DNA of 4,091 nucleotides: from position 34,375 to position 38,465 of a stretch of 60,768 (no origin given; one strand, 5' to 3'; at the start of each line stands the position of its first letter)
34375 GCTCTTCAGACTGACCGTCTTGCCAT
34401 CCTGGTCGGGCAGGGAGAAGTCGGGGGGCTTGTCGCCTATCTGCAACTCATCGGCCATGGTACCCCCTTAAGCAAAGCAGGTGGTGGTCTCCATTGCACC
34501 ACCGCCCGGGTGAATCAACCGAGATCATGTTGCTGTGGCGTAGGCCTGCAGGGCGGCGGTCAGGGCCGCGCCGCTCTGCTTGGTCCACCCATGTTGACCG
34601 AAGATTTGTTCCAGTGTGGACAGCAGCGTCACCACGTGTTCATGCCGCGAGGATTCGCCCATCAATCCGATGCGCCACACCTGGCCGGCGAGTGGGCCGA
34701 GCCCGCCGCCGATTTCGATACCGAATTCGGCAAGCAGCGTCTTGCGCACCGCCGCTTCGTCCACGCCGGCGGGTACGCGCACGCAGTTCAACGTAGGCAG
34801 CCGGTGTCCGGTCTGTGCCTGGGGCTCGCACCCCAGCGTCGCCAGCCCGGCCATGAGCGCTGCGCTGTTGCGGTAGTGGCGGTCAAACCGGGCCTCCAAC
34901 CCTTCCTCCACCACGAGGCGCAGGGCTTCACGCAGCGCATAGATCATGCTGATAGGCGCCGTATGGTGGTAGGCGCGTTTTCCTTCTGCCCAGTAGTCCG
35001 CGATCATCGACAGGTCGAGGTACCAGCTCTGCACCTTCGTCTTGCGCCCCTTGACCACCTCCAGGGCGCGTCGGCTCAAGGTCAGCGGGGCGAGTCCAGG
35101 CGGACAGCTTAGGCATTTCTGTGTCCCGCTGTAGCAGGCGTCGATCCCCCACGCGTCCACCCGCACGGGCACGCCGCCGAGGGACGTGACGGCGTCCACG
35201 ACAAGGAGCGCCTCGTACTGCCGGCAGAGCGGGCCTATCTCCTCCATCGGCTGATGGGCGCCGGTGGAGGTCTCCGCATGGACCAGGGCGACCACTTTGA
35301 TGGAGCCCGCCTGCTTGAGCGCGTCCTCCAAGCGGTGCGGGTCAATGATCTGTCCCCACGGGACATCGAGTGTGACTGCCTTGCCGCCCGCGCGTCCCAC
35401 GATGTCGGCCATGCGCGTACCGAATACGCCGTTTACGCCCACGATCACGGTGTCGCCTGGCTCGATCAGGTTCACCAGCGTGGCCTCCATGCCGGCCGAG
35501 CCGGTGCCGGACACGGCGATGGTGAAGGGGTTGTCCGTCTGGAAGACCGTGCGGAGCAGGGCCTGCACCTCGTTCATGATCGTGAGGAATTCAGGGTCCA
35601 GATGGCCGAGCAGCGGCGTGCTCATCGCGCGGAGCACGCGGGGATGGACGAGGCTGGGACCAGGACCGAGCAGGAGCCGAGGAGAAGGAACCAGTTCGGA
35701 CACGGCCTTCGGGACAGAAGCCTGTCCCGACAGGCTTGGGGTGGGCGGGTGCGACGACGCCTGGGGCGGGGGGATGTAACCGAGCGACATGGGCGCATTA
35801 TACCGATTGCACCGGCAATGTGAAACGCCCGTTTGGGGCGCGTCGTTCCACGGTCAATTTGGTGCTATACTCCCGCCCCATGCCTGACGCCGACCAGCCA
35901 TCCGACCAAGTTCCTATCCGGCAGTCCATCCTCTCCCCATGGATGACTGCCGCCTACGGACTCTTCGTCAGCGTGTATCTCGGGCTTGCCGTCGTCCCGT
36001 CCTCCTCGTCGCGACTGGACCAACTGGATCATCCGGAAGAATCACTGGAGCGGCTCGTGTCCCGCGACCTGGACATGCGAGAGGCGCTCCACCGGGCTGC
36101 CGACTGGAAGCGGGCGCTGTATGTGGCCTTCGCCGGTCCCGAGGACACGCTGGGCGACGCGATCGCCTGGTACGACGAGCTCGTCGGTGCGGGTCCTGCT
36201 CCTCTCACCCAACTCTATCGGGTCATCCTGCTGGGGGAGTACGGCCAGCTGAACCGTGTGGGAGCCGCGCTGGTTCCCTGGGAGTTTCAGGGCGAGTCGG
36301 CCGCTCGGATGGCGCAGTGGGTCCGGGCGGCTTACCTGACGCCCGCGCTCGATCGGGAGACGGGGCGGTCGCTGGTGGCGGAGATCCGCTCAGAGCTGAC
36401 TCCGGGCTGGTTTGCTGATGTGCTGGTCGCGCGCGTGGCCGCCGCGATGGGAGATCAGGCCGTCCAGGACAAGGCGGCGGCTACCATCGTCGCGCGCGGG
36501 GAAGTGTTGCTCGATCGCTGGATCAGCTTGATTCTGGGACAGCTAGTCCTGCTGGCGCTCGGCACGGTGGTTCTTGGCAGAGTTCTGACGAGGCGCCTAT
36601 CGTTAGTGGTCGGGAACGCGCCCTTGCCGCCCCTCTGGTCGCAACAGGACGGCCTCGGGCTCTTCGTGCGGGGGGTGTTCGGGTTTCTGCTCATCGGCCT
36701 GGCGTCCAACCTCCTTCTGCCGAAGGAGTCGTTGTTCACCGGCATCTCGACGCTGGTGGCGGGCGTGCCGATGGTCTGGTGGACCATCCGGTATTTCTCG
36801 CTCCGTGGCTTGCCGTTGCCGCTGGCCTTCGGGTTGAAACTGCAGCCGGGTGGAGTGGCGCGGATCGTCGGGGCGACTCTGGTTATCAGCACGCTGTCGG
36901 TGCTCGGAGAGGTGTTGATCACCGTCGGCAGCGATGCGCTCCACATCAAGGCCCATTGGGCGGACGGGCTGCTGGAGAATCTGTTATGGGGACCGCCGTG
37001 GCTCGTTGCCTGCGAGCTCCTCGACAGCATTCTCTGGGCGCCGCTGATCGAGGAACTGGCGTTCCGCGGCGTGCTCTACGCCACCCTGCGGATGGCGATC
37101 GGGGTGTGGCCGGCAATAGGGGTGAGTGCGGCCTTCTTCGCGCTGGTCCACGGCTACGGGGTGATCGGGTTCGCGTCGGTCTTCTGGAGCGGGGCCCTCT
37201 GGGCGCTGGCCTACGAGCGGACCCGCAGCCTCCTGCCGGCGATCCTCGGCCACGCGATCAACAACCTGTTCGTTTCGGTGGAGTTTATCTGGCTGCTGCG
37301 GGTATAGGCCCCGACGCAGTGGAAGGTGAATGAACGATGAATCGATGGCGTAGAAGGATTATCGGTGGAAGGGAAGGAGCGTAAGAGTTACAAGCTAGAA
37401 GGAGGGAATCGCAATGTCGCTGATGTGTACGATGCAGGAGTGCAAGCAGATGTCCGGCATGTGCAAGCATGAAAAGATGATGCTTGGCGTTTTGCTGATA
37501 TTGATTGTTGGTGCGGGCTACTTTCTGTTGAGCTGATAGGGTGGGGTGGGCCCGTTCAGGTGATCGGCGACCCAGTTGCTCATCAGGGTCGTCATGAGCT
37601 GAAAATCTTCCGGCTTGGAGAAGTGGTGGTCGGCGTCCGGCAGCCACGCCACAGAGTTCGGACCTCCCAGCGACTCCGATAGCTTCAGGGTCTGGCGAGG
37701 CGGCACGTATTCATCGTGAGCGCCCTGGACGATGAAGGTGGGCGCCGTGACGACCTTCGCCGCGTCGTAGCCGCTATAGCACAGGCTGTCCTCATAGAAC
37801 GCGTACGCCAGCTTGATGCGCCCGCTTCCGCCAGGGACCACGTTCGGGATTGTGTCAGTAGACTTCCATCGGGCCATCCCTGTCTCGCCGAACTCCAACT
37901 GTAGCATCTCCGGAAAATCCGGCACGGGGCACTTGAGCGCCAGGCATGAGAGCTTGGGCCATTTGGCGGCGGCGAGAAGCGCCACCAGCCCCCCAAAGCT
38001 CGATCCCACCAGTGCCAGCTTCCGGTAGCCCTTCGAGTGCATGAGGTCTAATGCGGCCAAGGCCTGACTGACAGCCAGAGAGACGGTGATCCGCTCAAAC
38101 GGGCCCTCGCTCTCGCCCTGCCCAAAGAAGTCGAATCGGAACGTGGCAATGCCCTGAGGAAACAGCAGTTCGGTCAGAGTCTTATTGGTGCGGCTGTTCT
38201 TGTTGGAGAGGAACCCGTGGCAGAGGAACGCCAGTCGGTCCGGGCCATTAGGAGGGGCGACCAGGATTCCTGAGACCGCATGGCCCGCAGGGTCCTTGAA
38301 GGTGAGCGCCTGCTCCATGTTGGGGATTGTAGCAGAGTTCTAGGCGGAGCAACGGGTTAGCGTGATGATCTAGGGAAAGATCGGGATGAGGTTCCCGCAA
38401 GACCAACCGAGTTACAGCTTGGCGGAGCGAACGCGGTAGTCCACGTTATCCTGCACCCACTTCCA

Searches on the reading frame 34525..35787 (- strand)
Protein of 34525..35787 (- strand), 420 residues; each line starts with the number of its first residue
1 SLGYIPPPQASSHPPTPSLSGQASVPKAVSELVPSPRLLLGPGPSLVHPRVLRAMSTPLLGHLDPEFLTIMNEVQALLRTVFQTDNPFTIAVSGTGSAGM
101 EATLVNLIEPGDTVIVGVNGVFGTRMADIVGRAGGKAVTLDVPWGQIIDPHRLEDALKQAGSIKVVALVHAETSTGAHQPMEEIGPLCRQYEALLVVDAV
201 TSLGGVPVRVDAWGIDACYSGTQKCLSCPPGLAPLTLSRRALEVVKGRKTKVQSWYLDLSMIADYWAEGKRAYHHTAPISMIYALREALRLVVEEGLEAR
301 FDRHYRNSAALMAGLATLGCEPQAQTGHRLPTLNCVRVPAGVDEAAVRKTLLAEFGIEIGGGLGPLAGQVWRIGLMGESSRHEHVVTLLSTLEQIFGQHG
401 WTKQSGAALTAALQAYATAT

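Call 41: search_protein_families(library=pfam, proteins=[window:34525-35787:-], max_evalue=0.01)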
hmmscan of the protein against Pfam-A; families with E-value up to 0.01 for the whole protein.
window:34525-35787:- (420 aa): 2 families
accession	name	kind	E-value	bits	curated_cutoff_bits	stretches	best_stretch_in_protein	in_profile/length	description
PF00266.25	Aminotran_5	-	1.9e-30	106.5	21.5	1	61-362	35-338/371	Aminotransferase class-V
PF01041.23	DegT_DnrJ_EryC1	-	2.8e-06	27.2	19.8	1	86-204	39-151/360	DegT/DnrJ/EryC1/StrS aminotransferase family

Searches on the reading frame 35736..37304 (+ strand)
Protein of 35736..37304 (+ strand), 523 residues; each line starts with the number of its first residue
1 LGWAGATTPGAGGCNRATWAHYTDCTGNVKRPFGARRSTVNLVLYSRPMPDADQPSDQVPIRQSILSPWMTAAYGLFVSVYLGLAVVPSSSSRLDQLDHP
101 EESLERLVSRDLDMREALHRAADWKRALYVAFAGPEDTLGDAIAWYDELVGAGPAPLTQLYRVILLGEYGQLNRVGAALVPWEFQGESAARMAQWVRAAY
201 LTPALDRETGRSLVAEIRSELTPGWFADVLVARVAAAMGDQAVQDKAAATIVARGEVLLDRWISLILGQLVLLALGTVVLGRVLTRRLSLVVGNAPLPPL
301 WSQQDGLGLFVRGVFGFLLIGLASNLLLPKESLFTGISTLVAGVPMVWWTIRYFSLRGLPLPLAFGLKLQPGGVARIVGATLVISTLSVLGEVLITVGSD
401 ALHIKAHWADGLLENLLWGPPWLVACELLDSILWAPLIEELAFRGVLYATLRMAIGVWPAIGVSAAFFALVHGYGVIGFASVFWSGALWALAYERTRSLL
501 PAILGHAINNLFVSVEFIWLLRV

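Call 41: search_protein_families(library=pfam, proteins=[window:35736-37304:+], max_evalue=0.01)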
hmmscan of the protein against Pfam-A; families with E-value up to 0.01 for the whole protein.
window:35736-37304:+ (523 aa): 1 family
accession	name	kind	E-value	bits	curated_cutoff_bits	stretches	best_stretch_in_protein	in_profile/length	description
PF02517.21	Rce1-like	-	4.4e-19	69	22.4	1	426-512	6-93/93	Type II CAAX prenyl endopeptidase Rce1-like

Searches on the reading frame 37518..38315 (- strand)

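Call 41: search_protein_families(library=pfam, proteins=[window:37518-38315:-], max_evalue=0.01)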
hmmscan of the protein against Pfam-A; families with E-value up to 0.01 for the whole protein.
window:37518-38315:- (265 aa): 10 families
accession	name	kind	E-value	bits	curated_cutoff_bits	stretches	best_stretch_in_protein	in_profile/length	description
PF12146.15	Hydrolase_4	-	7.8e-15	55.3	27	1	25-141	3-120/239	Serine aminopeptidase, S33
PF00561.26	Abhydrolase_1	-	1.3e-14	54.9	25.8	1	31-138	5-110/245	alpha/beta hydrolase fold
PF00326.27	Peptidase_S9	-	1.5e-10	41.4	22.6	1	84-254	47-211/213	Prolyl oligopeptidase family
PF12697.13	Abhydrolase_6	-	5.9e-10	40.6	26.3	1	31-237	3-213/217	Alpha/beta hydrolase family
PF20408.4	Abhydrolase_11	-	2.4e-07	31.1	27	1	188-237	125-172/193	Alpha/beta hydrolase domain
PF02129.25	Peptidase_S15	-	4.4e-07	30.3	23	1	43-136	38-134/262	X-Pro dipeptidyl-peptidase (S15 family)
PF10142.15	PhoPQ_related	-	0.00028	20.1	20.3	1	179-250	255-322/367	PhoPQ-activated pathogenicity-related protein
PF01738.24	DLH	-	0.00029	20.9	21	0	167-237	121-193/217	Dienelactone hydrolase family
PF20434.5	BD-FAE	-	0.00039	20.4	26.8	0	190-216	189-215/215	BD-FAE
PF09752.15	ABHD18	-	0.0014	18.2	21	1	89-121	166-198/351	Alpha/beta hydrolase domain containing 18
